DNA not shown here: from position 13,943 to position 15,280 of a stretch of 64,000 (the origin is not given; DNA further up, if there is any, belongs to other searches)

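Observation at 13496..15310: E1-like adenylyltransferase cassette with a GG-containing acidic mini-peptide and a TraB/Tiki-like protein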

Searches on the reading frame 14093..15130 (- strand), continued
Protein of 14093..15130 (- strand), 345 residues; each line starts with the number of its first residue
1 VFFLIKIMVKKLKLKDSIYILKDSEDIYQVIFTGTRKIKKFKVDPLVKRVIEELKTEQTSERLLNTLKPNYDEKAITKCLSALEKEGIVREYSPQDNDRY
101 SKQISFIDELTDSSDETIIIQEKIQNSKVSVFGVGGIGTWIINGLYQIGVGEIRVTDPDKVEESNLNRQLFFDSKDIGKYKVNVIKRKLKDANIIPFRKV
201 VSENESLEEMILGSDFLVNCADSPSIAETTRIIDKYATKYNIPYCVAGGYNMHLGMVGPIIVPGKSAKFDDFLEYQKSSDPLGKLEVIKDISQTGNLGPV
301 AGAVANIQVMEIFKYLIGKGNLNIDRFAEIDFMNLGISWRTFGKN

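Call 18: find_related_loci(query=P0001, collection=genome_contigs, flank=4000)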
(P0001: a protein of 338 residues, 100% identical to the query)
Query P0001 (338 aa) in genome_contigs; peptide patterns used: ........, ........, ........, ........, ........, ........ (x = any residue, [..] = any of these).
215 stretches matched a pattern; 29 encode a relative of the query (tblastn E <= 1e-3); 28 distinct loci.
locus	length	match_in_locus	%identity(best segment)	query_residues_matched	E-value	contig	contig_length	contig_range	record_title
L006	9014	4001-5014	72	1-337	8e-166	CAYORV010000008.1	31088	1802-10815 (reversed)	MAG TPA_asm: Candidatus Woesearchaeota archaeon isolate SRP104257_co1_218 genome assembly, contig: NODE_614_length_31088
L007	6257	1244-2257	67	2-338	1e-163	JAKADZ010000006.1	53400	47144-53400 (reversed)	MAG: Nanoarchaeota archaeon isolate WY1.bin114 NODE_900_length_53400_cov_5.162446, whole genome shotgun sequence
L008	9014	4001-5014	64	1-338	7e-155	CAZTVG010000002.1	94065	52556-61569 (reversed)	MAG TPA_asm: Candidatus Woesearchaeota archaeon isolate binchicken_co202_56 genome assembly, contig: NODE_56_length_9406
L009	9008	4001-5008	67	1-335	4e-154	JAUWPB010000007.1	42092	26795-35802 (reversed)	MAG: Nanoarchaeota archaeon isolate CSMAG_2465 CSMAG_2465_k141_895211_length_42092_cov_48.8501, whole genome shotgun seq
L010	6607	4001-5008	65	1-335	1e-150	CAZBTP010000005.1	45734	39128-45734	MAG TPA_asm: Candidatus Woesearchaeota archaeon isolate SRP178908_co1_63 genome assembly, contig: NODE_411_length_45734_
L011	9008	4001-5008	65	1-336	1e-149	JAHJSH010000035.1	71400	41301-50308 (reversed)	MAG: Nanoarchaeota archaeon isolate OS_PC_MetaG.mb.194 OS_PC_MetaG.mb.194_k141_764141, whole genome shotgun sequence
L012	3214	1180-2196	65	1-338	8e-156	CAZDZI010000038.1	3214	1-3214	MAG TPA_asm: Candidatus Woesearchaeota archaeon isolate binchicken_co150_114 genome assembly, contig: NODE_106532_length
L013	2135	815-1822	63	1-335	2e-158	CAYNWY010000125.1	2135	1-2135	MAG TPA_asm: Candidatus Woesearchaeota archaeon isolate binchicken_co387_31 genome assembly, contig: NODE_76023_length_2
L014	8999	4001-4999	63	4-335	1e-147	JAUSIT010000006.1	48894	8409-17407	MAG: Nanoarchaeota archaeon isolate E14_metabat.bin.268 E14_k141_1438117, whole genome shotgun sequence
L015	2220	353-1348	64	1-332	2e-156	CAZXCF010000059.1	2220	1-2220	MAG TPA_asm: Candidatus Woesearchaeota archaeon isolate SRP332253_co1_20 genome assembly, contig: NODE_73040_length_2220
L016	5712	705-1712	63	1-335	2e-144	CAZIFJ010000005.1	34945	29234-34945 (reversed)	MAG TPA_asm: Candidatus Woesearchaeota archaeon isolate SRP178908_co2_275 genome assembly, contig: NODE_336_length_34945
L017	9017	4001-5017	65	1-336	8e-143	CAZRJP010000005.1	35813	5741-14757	MAG TPA_asm: Candidatus Woesearchaeota archaeon isolate SRP141376_co1_55 genome assembly, contig: NODE_2772_length_35813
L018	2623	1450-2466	61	1-338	7e-149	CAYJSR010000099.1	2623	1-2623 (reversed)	MAG TPA_asm: Candidatus Woesearchaeota archaeon isolate ERP125453_co1_330 genome assembly, contig: NODE_59243_length_262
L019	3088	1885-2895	60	1-335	7e-145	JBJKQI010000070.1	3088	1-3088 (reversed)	MAG: Candidatus Pacearchaeota archaeon isolate Bin_30 S1Ck127_968377_flag_0_multi_14.1246_len_3088, whole genome shotgun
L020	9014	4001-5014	59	1-337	9e-137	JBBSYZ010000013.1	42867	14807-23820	MAG: Nanoarchaeota archaeon isolate H32-bin054_1 H32_bin054_1_000000000013, whole genome shotgun sequence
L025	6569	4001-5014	56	1-336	2e-125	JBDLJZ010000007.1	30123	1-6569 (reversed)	MAG: Nanoarchaeota archaeon isolate MAG119 MAG119_7, whole genome shotgun sequence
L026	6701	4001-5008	52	3-337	4e-122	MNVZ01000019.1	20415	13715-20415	MAG: Candidatus Pacearchaeota archaeon CG1_02_39_14 cg1_0.2_scaffold_2103_c, whole genome shotgun sequence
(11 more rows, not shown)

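Call 52: search_protein_families(library=pfam, proteins=[L010:2420-3355:+, L025:2435-3373:+, L010:3352-4011:+, L025:3370-4008:+], max_evalue=0.1)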
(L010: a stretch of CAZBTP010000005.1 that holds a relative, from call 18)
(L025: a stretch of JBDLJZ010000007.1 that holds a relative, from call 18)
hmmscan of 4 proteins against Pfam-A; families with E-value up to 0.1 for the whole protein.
L010:2420-3355:+ (311 aa): 0 families

L025:2435-3373:+ (312 aa): 1 family
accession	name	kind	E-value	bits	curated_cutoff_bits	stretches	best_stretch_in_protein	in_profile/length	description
PF00348.22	polyprenyl_synt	-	0.0002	21.1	27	1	80-158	39-114/251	Polyprenyl synthetase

L010:3352-4011:+ (219 aa): 3 families
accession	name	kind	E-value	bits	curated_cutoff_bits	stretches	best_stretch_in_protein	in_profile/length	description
PF04187.18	Cofac_haem_bdg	-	0.0071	16.8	27.7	1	23-138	4-133/213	Haem-binding uptake, Tiki superfamily, ChaN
PF10153.14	Efg1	-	0.041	14.7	25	0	63-84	44-65/113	rRNA-processing protein Efg1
PF09887.15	DUF2114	-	0.093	11.7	25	0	89-144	290-348/449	Uncharacterized protein conserved in archaea (DUF2114)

L025:3370-4008:+ (212 aa): 2 families
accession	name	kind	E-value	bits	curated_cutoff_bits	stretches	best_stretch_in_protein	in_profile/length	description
PF04187.18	Cofac_haem_bdg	-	0.0013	19.2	27.7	0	17-57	7-52/213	Haem-binding uptake, Tiki superfamily, ChaN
PF01963.22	TraB_PrgY_gumN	-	0.035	14.4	26.8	1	113-171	199-253/263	TraB/PrgY/gumN family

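Call 54: predict_structure(alignment_id=A2)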
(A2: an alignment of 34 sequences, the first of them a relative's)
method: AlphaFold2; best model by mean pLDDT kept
length: 338 residues; sequences in the alignment: 34
mean_pLDDT: 89.0   pTM: 0.86
mean pLDDT of the five models: 89.0, 88.6, 88.4, 85.0, 84.0
residues with pLDDT >= 90: 208; 70-90: 106; 50-70: 21; < 50: 3
segments of 3 or more residues with pLDDT < 50: none
pLDDT, mean of each block of 10 residues (from residue 1): 82 95 92 96 94 93 95 91 72 83 85 94 93 95 96 88 89 96 95 94 97 87 95 94 59 92 89 82 69 88 95 90 87 80
secondary structure, 60 per line:
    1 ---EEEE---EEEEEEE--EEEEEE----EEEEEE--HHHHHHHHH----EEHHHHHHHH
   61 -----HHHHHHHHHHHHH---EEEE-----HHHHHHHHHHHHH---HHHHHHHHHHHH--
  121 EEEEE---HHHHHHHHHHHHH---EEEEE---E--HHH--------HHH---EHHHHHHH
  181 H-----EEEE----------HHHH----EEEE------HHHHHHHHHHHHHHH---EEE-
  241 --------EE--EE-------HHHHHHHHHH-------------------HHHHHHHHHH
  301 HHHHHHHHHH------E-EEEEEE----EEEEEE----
elements in order: E4-7 E11-17 E20-25 E30-35 H38-46 H53-60 H66-78 E82-85 H91-103 H107-118 E121-125 H129-141 E145-149 H174-181 E187-190 H201-204 E209-212 H219-233 E237-239 H262-271 H291-310 E319-324 E329-334

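Call 57: fold_search(model_id=the predicted structure, library=pdb)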
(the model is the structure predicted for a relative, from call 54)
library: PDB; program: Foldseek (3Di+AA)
matches with E <= 10: 1817; with E <= 0.001: 266
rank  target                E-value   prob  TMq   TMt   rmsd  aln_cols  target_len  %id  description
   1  3h5n_D                1.4e-21  1.00  0.76  0.77   4.3       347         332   23  Crystal structure of E. coli MccB + ATP (released 2009-06-16)
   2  6om4_B                8.6e-21  1.00  0.73  0.72   5.3       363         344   23  The structure of Microcin C7 biosynthetic enzyme MccB in complex with N-formylated MccA (released 2019-05-22)
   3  3h9j_B                1.2e-20  1.00  0.72  0.72   5.0       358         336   21  Crystal structure of E. coli MccB + AMPCPP + SeMeT MccA (released 2009-06-16)
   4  3h9j_D                1.2e-20  1.00  0.73  0.73   5.1       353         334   22  Crystal structure of E. coli MccB + AMPCPP + SeMeT MccA (released 2009-06-16)
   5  3h5r_D                1.6e-20  1.00  0.73  0.74   5.1       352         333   22  Crystal structure of E. coli MccB + Succinimide (released 2009-06-16)
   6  3h5n_A                1.6e-20  1.00  0.72  0.72   5.0       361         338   21  Crystal structure of E. coli MccB + ATP (released 2009-06-16)
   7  6om4_A                2.1e-20  1.00  0.71  0.70   5.7       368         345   21  The structure of Microcin C7 biosynthetic enzyme MccB in complex with N-formylated MccA (released 2019-05-22)
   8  3h9j_A                2.5e-20  1.00  0.74  0.74   4.7       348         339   23  Crystal structure of E. coli MccB + AMPCPP + SeMeT MccA (released 2009-06-16)
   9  3h9g_C                4.5e-20  1.00  0.72  0.71   5.1       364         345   22  Crystal structure of E. coli MccB + MccA-N7isoASN (released 2009-06-16)
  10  3h5a_C                4.5e-20  1.00  0.69  0.65   6.2       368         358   22  Crystal structure of E. coli MccB (released 2009-06-16)
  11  3h5r_B                4.8e-20  1.00  0.70  0.71   5.8       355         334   22  Crystal structure of E. coli MccB + Succinimide (released 2009-06-16)
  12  3h9g_A                7.8e-20  1.00  0.72  0.70   6.0       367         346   21  Crystal structure of E. coli MccB + MccA-N7isoASN (released 2009-06-16)
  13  3h9g_B                8.2e-20  1.00  0.71  0.71   5.0       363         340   22  Crystal structure of E. coli MccB + MccA-N7isoASN (released 2009-06-16)
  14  3h5n_C                1.0e-19  1.00  0.74  0.74   4.6       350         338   24  Crystal structure of E. coli MccB + ATP (released 2009-06-16)
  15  3h5a_D                1.0e-19  1.00  0.70  0.68   5.9       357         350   22  Crystal structure of E. coli MccB (released 2009-06-16)
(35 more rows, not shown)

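Call 60: search_solved_structures(query=A3, max_evalue=1, show_alignments=1)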
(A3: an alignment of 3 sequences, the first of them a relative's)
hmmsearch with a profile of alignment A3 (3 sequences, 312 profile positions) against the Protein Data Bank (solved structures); distinct sequences matched with E-value up to 1: 6.
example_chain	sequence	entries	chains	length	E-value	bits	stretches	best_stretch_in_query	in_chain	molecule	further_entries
2rck_A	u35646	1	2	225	0.054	15.7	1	112-178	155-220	Juvenile hormone binding protein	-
7my6_A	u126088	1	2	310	0.24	13.5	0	68-129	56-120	Farnesyl-diphosphate synthase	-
3tc1_A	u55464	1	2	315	0.27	13.3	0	85-245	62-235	Octaprenyl Pyrophosphate Synthase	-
7my7_AAA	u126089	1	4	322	0.28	13.3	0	68-129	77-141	Farnesyl-diphosphate synthase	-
9fqr_Kr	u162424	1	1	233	0.33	13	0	224-269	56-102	Cilia and flagella associated protein 299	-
4lob_A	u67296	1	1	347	0.47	12.6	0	68-123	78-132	Polyprenyl synthetase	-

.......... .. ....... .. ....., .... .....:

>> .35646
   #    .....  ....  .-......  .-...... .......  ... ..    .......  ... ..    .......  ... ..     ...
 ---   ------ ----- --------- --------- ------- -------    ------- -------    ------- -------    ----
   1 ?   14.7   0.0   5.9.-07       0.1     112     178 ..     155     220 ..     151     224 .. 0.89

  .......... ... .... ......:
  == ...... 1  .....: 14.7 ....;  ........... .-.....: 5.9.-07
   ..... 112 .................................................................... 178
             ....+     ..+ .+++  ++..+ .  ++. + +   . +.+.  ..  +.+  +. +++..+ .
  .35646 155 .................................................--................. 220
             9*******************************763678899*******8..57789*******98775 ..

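Call 61: search_protein_families(library=ncbifam, proteins=[L025:2471-3370:+, L026:2486-3385:+, L010:2453-3352:+], max_evalue=1)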
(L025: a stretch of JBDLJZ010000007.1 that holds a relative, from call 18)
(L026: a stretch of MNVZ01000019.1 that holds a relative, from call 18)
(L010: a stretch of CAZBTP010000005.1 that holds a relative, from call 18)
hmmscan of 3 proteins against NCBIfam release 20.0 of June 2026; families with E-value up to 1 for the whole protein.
L025:2471-3370:+ (300 aa): 0 families

L026:2486-3385:+ (300 aa): 1 family
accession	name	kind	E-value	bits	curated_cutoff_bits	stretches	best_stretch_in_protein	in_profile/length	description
NF045549.1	GGPPsyn_IdsB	equivalog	0.14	11.2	475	1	86-153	102-170/346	geranylgeranyl diphosphate synthase IdsB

L010:2453-3352:+ (300 aa): 0 families

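Call 62: find_related_loci(query=A2, collection=viral_contigs, flank=4000)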
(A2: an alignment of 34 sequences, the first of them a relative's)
Query A2 (338 aa) in viral_contigs; peptide patterns used: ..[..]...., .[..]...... (x = any residue, [..] = any of these).
44 stretches matched a pattern, but none encodes a relative of the query by tblastn (E <= 1e-3).

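Call 77: search_protein_families(library=padloc, proteins=[window:14093-15109:-], max_evalue=0.01)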
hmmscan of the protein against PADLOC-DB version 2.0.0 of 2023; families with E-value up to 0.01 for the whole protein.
window:14093-15109:- (338 aa): 33 families (the best 25 are shown)
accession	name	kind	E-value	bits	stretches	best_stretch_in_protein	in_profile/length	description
PDLC00829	E1-E2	-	4.1e-14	50.5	1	115-239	167-295/426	E1-E2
PDLC00832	E1-E2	-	4.6e-12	42.9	1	95-204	314-420/588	E1-E2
PDLC00844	E1-E2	-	8.6e-12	42.4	1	114-216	271-377/489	E1-E2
PDLC00839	E1-E2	-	2.3e-11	40.7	1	113-205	364-453/602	E1-E2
PDLC00828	E1-E2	-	7.3e-11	40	1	115-216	171-276/431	E1-E2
PDLC00857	E1-E2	-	9e-11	38.9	1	116-222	343-449/589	E1-E2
PDLC00849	E1-E2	-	1.2e-10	38.7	1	118-230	332-441/582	E1-E2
PDLC00850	E1-E2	-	2.8e-10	37.3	1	118-212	313-404/566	E1-E2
PDLC00837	E1-E2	-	1.6e-09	35.1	1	114-208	320-415/593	E1-E2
PDLC00848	E1-E2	-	4.5e-09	33.1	1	114-199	369-451/607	E1-E2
PDLC00855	E1-E2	-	5.5e-09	33.6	1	44-185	222-367/579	E1-E2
PDLC00847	E1-E2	-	5.7e-09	32.9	1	116-218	283-388/523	E1-E2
PDLC00831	E1-E2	-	1e-08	32.5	1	110-208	309-404/578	E1-E2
PDLC00830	E1-E2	-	1.1e-08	31.8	1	109-208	300-396/551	E1-E2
PDLC00856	E1-E2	-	1.3e-08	31.8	1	115-203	318-403/573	E1-E2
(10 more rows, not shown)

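Call 78: search_protein_families(library=phrogs, proteins=[window:14093-15109:-], max_evalue=0.01)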
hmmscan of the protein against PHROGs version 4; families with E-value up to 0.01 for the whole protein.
window:14093-15109:- (338 aa): 4 families
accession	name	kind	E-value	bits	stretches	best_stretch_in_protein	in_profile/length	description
phrog_19840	-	unknown function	1.3e-31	111.3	1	56-331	57-339/367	-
phrog_37075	-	unknown function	3.5e-15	57.1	1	110-236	10-141/256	-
phrog_15670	-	unknown function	4.2e-05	24.2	1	118-197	20-100/228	-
phrog_4405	-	unknown function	0.0079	17.4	0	46-118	29-100/168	-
